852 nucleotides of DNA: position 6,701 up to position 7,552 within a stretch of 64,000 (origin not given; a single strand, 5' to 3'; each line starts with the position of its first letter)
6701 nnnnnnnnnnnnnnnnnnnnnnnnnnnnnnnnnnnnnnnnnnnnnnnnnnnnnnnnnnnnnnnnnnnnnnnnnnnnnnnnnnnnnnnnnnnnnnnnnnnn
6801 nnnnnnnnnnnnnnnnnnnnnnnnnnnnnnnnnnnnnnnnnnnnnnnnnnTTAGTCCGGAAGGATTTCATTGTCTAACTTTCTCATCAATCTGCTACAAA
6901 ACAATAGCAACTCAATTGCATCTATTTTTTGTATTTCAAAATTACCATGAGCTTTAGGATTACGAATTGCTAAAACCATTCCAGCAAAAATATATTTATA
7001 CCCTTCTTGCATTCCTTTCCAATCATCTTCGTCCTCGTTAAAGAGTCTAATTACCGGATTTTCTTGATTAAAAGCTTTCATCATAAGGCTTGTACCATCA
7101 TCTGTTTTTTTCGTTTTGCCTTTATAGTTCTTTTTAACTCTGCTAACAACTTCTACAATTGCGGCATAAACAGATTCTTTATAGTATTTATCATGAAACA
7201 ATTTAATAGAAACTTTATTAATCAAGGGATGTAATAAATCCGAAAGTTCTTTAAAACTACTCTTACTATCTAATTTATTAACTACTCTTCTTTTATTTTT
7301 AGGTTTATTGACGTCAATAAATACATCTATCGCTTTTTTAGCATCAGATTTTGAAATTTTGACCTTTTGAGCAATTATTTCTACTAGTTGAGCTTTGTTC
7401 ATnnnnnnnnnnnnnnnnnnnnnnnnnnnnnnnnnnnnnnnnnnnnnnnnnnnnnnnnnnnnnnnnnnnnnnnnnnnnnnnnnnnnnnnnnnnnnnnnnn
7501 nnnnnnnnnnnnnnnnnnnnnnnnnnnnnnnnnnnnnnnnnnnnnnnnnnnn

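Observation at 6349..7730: Three-gene minus-strand module: heptad-repeat small ORF, HU-like N-terminus fused to a HEPN (RNPKAH) domain, and a 2-TM PH-like membrane protein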

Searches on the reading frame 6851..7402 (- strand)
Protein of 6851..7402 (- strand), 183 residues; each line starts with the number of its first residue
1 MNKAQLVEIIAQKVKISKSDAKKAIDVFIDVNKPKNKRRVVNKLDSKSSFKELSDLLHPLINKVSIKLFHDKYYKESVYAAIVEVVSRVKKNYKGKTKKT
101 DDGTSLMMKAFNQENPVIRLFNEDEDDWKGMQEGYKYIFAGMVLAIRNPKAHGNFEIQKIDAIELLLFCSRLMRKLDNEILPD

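Call 3: search_protein_families(library=pfam, proteins=[window:6851-7402:-], max_evalue=1)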
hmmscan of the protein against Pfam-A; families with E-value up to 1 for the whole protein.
window:6851-7402:- (183 aa): 2 families
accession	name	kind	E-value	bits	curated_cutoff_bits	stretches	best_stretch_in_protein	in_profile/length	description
PF09509.15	Hypoth_Ymh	-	2.8e-24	85.7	25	1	57-176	3-119/119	Protein of unknown function (Hypoth_ymh)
PF00216.26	Bac_DNA_binding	-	0.0002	21.9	22.4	1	1-31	1-31/90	Bacterial DNA-binding protein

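Call 4: search_protein_families(library=ncbifam, proteins=[window:6851-7402:-], max_evalue=1)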
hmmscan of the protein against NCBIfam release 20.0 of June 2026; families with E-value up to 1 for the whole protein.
window:6851-7402:- (183 aa): 6 families
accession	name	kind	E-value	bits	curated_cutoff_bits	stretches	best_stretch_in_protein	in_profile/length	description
TIGR02391.1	hypoth_ymh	hypoth_equivalog_domain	2.3e-13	50.3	39.45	1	57-178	1-122/125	TIGR02391 family protein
NF008023.0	PRK10753.1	equivalog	0.00029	21.1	162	1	1-27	1-27/90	nucleoid-associated protein HU-alpha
NF007945.0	PRK10664.1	equivalog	0.0048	17.4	157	1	1-30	1-30/90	nucleoid-associated protein HU-beta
NF001401.0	PRK00285.1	equivalog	0.0094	16.1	111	1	1-33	6-38/103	integration host factor subunit alpha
NF045599.1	bili_reduct_long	exception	0.019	13.2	750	1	48-102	75-119/641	bilirubin reductase, long form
NF045592.1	bili_reduct_N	equivalog_domain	0.02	14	425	1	39-99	61-121/363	bilirubin reductase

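Call 8: find_homologous_proteins(query=window:6851-7402:-)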
Query window:6851-7402:- (183 aa): 11 proteins with E <= 0.001 among 129 candidates.
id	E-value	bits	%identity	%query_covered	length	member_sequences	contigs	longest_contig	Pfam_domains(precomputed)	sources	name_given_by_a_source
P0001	1.7e-106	371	95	99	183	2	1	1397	PF09509.16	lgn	-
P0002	2.3e-38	150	53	75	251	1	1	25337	PF09509.16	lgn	-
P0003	1.0e-34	138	55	72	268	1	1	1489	PF09509.16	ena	-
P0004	1.3e-28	118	46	83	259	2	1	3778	PF09509.16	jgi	-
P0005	3.0e-28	117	45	74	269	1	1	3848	PF09509.16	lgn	-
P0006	1.5e-27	115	49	75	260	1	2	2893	PF09509.16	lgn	-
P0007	7.5e-26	109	46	70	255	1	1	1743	PF09509.16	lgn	-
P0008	1.6e-25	108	44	79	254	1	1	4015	PF09509.16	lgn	-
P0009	2.5e-23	101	43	75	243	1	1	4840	PF09509.16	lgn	-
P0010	9.2e-19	86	41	69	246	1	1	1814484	PF09509.16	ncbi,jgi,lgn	ncbi:MAG: TIGR02391 family protein [Bacteriovorax sp.]|jgi:uncharacterized protein (TIGR02391 family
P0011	1.4e-15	76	40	67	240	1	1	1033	PF09509.16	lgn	-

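Call 10: find_encoding_contigs(protein=window:6851-7402:-, flank=10000)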
Protein window:6851-7402:- (183 aa): 3 contigs read that carry it; 3 places shown.
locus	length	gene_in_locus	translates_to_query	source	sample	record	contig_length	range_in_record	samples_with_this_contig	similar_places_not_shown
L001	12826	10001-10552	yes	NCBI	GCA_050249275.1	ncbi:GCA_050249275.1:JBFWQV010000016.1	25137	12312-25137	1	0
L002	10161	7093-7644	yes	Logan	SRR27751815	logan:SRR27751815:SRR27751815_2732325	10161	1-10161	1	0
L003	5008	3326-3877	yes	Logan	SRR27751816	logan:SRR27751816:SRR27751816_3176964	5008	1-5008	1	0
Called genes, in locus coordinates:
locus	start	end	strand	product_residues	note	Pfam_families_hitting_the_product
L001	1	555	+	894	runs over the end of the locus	PF05170:AsmA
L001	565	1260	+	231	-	PF02146:SIR2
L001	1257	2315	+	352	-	-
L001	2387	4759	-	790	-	PF03477:ATP-cone, PF00317:Ribonuc_red_lgN, PF02867:Ribonuc_red_lgC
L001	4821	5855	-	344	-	PF00268:Ribonuc_red_sm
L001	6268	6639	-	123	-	-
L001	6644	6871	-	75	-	PF09527:ATPase_gene1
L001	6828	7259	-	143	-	PF04519:Bactofilin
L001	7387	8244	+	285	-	PF13505:OMP_b-brl, PF19573:DUF6089, PF11383:DUF3187 (faint)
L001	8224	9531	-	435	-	PF05195:AMP_N, PF00557:Peptidase_M24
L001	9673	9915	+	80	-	-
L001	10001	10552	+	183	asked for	PF09509:Hypoth_Ymh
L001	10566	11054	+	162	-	-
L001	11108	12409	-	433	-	PF00989:PAS (weak), PF08448:PAS_4, PF13426:PAS_9, PF14598:PAS_11, PF08447:PAS_3, PF07228:SpoIIE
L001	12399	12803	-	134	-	PF00072:Response_reg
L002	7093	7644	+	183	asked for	PF09509:Hypoth_Ymh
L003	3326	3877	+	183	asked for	PF09509:Hypoth_Ymh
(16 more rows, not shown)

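Call 11: find_encoding_contigs(protein=P0001, flank=10000)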
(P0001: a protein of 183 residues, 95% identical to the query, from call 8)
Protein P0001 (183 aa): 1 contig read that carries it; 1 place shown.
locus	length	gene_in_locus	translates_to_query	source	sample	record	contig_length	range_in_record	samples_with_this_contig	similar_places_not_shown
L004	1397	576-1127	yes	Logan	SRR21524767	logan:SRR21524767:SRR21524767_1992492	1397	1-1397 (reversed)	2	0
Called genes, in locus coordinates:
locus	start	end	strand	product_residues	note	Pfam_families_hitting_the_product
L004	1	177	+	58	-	?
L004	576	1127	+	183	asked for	PF09509:Hypoth_Ymh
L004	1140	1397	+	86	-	?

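Call 23: search_solved_structures(query=A1, max_evalue=1, show_alignments=2)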
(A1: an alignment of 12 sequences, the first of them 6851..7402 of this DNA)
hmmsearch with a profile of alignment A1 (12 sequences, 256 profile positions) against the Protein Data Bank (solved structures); distinct sequences matched with E-value up to 1: 0.

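Call 32: predict_structure(alignment_id=A1)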
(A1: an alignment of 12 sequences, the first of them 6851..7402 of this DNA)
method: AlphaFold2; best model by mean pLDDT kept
length: 183 residues; sequences in the alignment: 12
mean_pLDDT: 83.1   pTM: 0.67
mean pLDDT of the five models: 83.1, 82.6, 82.2, 81.1, 80.9
residues with pLDDT >= 90: 95; 70-90: 54; 50-70: 20; < 50: 14
segments of 3 or more residues with pLDDT < 50: 36-48
pLDDT, mean of each block of 10 residues (from residue 1): 77 82 70 51 49 87 95 93 95 93 91 93 92 93 77 78 94 92 65
secondary structure, 60 per line:
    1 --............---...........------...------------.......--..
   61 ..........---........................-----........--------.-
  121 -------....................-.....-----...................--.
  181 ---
elements in order: H3-14 H18-28 H50-56 H59-70 H74-97 H103-110 H128-147 H149-153 H159-177

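Call 34: search_protein_representatives(protein=window:6851-7402:-)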
Query: 183 residues. Proteins with E-value up to 0.001 (for the whole library): 2481; up to 1e-10: 852; up to 1e-30: 4. The best 150 are listed.
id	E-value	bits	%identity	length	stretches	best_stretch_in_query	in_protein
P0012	3.5e-45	170.2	54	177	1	32-181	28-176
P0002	7.5e-39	149.6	55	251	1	48-179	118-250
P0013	4.8e-36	140.4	55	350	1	51-178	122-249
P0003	3.3e-35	137.8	56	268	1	47-181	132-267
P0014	2.1e-26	109.1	39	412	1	36-182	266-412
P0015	2.2e-26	109.0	47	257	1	53-177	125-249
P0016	1.4e-25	106.4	43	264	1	48-182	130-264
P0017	1.6e-24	103.0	46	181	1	55-179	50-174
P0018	4.3e-24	101.6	48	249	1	53-178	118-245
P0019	5.3e-24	101.3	41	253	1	41-180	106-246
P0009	8.1e-24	100.7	42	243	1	47-180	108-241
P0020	1.3e-23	100.0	42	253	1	7-182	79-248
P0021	1.4e-23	99.9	42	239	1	21-178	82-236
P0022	2.6e-23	99.0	45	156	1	45-178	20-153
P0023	4.2e-23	98.4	37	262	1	34-181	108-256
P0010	2.9e-19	85.8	39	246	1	46-178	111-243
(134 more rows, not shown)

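Call 37: fold_search(model_id=the predicted structure, library=pdb)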
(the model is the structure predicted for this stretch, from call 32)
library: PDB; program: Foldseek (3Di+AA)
matches with E <= 10: 49; with E <= 0.001: 0
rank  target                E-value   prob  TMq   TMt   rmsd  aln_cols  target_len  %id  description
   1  5hsz_B                1.7e+00  0.12  0.23  0.22  14.0       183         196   15  Structure of the K. pneumonia SlmA protein bound to the C-terminal tail of the cytoskeletal cell division protein FtsZ (released 2016-04-13)
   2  4yew_C                2.7e+00  0.99  0.14  0.36   0.6        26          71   50  HUab-19bp (released 2016-06-29)
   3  9bj7_L                2.9e+00  0.20  0.33  0.38   8.2       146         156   16  Crystal structure of the N-terminal truncated AbiV (residues 24-201) (released 2025-08-13)
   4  4yf0_A                3.0e+00  0.98  0.14  0.33   0.6        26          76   50  HU38-19bp (released 2016-06-29)
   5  1cnt_4                3.2e+00  0.05  0.17  0.20  14.6       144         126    8  CILIARY NEUROTROPHIC FACTOR (released 1997-03-26)
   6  8dh5_I                3.9e+00  0.02  0.13  0.04  23.6       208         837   13  T7 RNA polymerase elongation complex with unnatural base dPa-ATP mismatch (released 2023-02-01)
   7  8ka6_B                4.5e+00  0.11  0.30  0.35   9.0       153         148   11  De novo design protein -NA7 (released 2024-08-07)
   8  1ni3                  4.8e+00  0.09  0.21  0.12   8.4        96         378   11  Structure of the Schizosaccharomyces pombe YchF GTPase (released 2003-01-07)
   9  2jol                  5.0e+00  0.04  0.18  0.18  13.5       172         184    9  Average NMR structure of the catalytic domain of guanine nucleotide exchange factor BopE from Burkholderia pseudomallei (released 2007-03-27)
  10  9bj7_N                5.3e+00  0.10  0.29  0.34   9.8       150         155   15  Crystal structure of the N-terminal truncated AbiV (residues 24-201) (released 2025-08-13)
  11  9bj5_D                5.5e+00  0.12  0.30  0.36  10.2       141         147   16  Crystal structure of the HEPN family member AbiV (P212121 space group) (released 2025-08-13)
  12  1cnt_2                5.8e+00  0.03  0.17  0.21  14.3       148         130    9  CILIARY NEUROTROPHIC FACTOR (released 1997-03-26)
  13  9rku_A1               6.1e+00  0.05  0.22  0.12  12.9       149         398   11  Agrobacterium phage 7-7-1 baseplate (released 2025-12-10)
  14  8x9c_A                6.1e+00  0.04  0.21  0.15  16.2       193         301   11  Class I terpene synthase: eudesmanediol synthase (apo-PeTS3) (released 2025-06-11)
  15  3wod_F                6.1e+00  0.02  0.14  0.11  17.9       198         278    8  RNA polymerase-gp39 complex (released 2014-03-12)
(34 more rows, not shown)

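Call 41: search_protein_families(library=padloc, proteins=[window:6851-7402:-, P0002, P0004, P0009, P0012], max_evalue=0.1)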
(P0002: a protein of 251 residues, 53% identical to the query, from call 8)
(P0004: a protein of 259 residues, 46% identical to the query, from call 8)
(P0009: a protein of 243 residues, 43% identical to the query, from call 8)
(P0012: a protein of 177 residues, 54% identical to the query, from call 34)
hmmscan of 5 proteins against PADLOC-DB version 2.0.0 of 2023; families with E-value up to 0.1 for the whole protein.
window:6851-7402:- (183 aa): 2 families
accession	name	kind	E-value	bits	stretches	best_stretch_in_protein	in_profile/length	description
PDLC03987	PD-Lambda-3_B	-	4.4e-12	43.9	1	62-178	148-262/270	-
PDLC02412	Aga_HEPN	-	2.6e-06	24.7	1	58-176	255-376/382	Class II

P0002 (251 aa): 2 families
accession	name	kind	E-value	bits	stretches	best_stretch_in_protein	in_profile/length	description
PDLC03987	PD-Lambda-3_B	-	1.3e-12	45.7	1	124-250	138-263/270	-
PDLC02412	Aga_HEPN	-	9.8e-07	26.1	1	127-248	253-377/382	Class II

P0004 (259 aa): 2 families
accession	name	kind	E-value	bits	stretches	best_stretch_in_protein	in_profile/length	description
PDLC03987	PD-Lambda-3_B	-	2.8e-09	34.7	1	133-255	146-265/270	-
PDLC02412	Aga_HEPN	-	3.6e-07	27.5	1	129-253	254-379/382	Class II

P0009 (243 aa): 3 families
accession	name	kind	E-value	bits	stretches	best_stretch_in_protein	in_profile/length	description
PDLC03987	PD-Lambda-3_B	-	1.7e-14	51.8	1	117-241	141-264/270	-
PDLC02412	Aga_HEPN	-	9e-09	32.8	1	117-241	253-380/382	Class II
PDLC03988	PD-Lambda-3_B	-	5.9e-07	27.1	1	118-196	142-216/222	-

P0012 (177 aa): 2 families
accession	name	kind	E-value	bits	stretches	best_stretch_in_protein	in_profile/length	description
PDLC03987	PD-Lambda-3_B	-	1.8e-10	38.6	1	52-174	142-263/270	-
PDLC02412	Aga_HEPN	-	7.8e-09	33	1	38-175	241-380/382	Class II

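Call 42: search_protein_families(library=pfam, proteins=[P0002, P0003, P0004, P0009, P0010, P0012, P0013, P0014], max_evalue=0.1)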
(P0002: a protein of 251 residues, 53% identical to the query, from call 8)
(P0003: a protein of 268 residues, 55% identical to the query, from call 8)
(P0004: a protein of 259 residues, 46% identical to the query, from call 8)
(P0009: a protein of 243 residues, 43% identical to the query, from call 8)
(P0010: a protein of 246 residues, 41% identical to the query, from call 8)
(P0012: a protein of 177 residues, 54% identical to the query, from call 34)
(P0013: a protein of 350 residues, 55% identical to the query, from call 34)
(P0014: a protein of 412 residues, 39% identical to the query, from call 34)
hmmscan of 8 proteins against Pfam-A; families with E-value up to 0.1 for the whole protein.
P0002 (251 aa): 1 family
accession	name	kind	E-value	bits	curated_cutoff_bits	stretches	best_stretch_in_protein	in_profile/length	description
PF09509.15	Hypoth_Ymh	-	4.1e-23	82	25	1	128-247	3-119/119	Protein of unknown function (Hypoth_ymh)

P0003 (268 aa): 2 families
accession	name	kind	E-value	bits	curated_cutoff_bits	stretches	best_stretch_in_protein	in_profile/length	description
PF09509.15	Hypoth_Ymh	-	1.7e-23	83.2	25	1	142-262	3-119/119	Protein of unknown function (Hypoth_ymh)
PF12376.13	DUF3654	-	0.0049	17.5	25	1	144-247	21-113/138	Protein of unknown function (DUF3654)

P0004 (259 aa): 2 families
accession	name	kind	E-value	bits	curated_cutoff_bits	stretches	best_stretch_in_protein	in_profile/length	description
PF09509.15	Hypoth_Ymh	-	5.5e-21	75.1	25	1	129-250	3-119/119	Protein of unknown function (Hypoth_ymh)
PF16665.10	NCOA_u2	-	0.052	14.3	33.6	1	142-176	61-95/119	Unstructured region on nuclear receptor coactivator protein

P0009 (243 aa): 1 family
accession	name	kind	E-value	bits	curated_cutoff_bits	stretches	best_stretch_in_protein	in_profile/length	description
PF09509.15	Hypoth_Ymh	-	4.5e-28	97.9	25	1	117-233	2-115/119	Protein of unknown function (Hypoth_ymh)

P0010 (246 aa): 1 family
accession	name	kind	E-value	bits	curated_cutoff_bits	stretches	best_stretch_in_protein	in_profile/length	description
PF09509.15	Hypoth_Ymh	-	7.2e-23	81.2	25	1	122-241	3-119/119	Protein of unknown function (Hypoth_ymh)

P0012 (177 aa): 1 family
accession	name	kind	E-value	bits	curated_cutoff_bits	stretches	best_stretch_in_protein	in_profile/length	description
PF09509.15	Hypoth_Ymh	-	2.9e-23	82.4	25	1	52-171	3-119/119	Protein of unknown function (Hypoth_ymh)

P0013 (350 aa): 1 family
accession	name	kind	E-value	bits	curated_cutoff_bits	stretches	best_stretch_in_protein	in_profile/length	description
PF09509.15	Hypoth_Ymh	-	2.6e-21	76.1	25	1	128-247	3-119/119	Protein of unknown function (Hypoth_ymh)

P0014 (412 aa): 1 family
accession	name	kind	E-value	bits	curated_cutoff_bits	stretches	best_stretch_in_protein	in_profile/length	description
PF09509.15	Hypoth_Ymh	-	1.2e-21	77.2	25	1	287-406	3-119/119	Protein of unknown function (Hypoth_ymh)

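Call 43: search_protein_families(library=phrogs, proteins=[window:6851-7402:-], max_evalue=0.1)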
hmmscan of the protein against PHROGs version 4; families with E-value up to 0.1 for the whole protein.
window:6851-7402:- (183 aa): 3 families
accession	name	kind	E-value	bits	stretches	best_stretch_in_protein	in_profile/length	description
phrog_6297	-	unknown function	0.00014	22.1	1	36-170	122-252/268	-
phrog_379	-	DNA, RNA and nucleotide metabolism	0.00027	21.5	1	1-31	30-60/138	DNA binding protein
phrog_18273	-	unknown function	0.047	14.9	1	15-68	9-66/72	-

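Call 47: find_encoding_contigs(protein=P0002, flank=5000, max_places=2)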
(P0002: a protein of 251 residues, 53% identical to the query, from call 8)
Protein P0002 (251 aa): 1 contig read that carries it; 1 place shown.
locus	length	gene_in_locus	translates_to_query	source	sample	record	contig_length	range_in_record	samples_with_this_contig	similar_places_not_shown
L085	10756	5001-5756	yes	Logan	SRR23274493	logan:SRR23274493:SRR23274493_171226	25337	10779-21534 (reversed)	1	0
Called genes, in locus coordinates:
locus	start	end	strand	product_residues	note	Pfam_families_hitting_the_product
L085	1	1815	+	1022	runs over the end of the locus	PF04313:HSDR_N, PF04851:ResIII, PF18766:SWI2_SNF2, PF22679:T1R_D3-like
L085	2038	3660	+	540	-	PF02384:N6_Mtase, PF07669:Eco57I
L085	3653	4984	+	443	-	PF01420:Methylase_S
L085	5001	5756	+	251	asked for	PF09509:Hypoth_Ymh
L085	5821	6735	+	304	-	-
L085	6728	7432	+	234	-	-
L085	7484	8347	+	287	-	-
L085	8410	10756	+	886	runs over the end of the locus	PF00004:AAA (faint), PF07728:AAA_5, PF28529:McrB_lid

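Call 48: find_encoding_contigs(protein=P0010, flank=5000, max_places=2)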
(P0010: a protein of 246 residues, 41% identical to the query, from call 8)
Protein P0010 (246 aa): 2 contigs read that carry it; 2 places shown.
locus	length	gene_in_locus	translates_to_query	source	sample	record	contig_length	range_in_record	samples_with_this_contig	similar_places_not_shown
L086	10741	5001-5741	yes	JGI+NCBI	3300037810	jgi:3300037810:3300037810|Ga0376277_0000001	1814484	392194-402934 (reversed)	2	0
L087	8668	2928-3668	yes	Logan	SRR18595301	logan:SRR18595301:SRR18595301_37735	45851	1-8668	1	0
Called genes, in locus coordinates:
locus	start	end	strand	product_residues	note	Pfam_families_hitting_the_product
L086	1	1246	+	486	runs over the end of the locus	PF01935:DUF87, PF12696:TraG-D_C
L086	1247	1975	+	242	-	-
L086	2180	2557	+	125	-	-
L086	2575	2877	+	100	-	PF00436:SSB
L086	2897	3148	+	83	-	PF12728:HTH_17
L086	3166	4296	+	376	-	PF00589:Phage_integrase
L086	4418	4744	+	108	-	-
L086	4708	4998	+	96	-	-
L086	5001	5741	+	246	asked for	PF09509:Hypoth_Ymh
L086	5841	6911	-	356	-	-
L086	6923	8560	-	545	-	PF01593:Amino_oxidase (weak), PF13450:NAD_binding_8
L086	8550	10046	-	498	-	PF01564:Spermine_synth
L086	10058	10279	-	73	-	PF03994:DUF350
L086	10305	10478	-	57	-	-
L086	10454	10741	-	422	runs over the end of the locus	PF13785:DUF4178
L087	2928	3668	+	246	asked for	PF09509:Hypoth_Ymh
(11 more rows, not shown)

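Call 49: find_encoding_contigs(protein=P0009, flank=5000, max_places=2)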
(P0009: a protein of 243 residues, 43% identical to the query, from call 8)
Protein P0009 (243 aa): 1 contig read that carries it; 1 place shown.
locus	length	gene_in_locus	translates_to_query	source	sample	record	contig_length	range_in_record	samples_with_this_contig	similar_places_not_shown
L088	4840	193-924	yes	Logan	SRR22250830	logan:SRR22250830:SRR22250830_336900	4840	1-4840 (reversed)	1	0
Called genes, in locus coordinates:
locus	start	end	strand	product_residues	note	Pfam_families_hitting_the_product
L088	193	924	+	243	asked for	PF09509:Hypoth_Ymh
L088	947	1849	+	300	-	-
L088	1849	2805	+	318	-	-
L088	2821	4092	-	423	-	PF00589:Phage_integrase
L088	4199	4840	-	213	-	?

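Call 57: find_related_loci(query=window:6851-7402:-, collection=metagenome_contigs, flank=5000)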
Query window:6851-7402:- (183 aa) in metagenome_contigs; peptide patterns used: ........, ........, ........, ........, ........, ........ (x = any residue, [..] = any of these).
502 stretches matched a pattern; 119 encode a relative of the query (tblastn E <= 1e-3); the best 80 are kept; 80 distinct loci.
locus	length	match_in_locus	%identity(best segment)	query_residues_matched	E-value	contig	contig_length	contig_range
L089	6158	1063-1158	56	1-32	1e-6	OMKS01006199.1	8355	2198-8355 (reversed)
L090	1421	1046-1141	56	1-32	1e-6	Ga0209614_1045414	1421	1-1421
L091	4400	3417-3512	59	1-32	1e-6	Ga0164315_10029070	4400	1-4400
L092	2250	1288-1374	66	1-29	2e-6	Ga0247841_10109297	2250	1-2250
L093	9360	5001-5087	66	1-29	3e-6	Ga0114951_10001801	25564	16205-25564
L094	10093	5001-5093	65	1-31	5e-6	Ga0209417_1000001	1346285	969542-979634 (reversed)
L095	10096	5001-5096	63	1-32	7e-6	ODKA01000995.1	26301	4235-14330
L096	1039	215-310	53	1-32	7e-6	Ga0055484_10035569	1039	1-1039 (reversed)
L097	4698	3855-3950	53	1-32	1e-5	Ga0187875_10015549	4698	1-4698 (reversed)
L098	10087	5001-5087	66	1-29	2e-5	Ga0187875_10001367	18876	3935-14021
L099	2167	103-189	59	1-29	1e-5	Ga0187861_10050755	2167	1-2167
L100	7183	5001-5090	57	1-30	1e-5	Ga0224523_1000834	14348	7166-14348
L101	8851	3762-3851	57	1-30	2e-5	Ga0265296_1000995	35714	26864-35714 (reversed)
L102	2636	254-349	63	1-32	2e-5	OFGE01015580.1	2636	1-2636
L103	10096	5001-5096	63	1-32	2e-5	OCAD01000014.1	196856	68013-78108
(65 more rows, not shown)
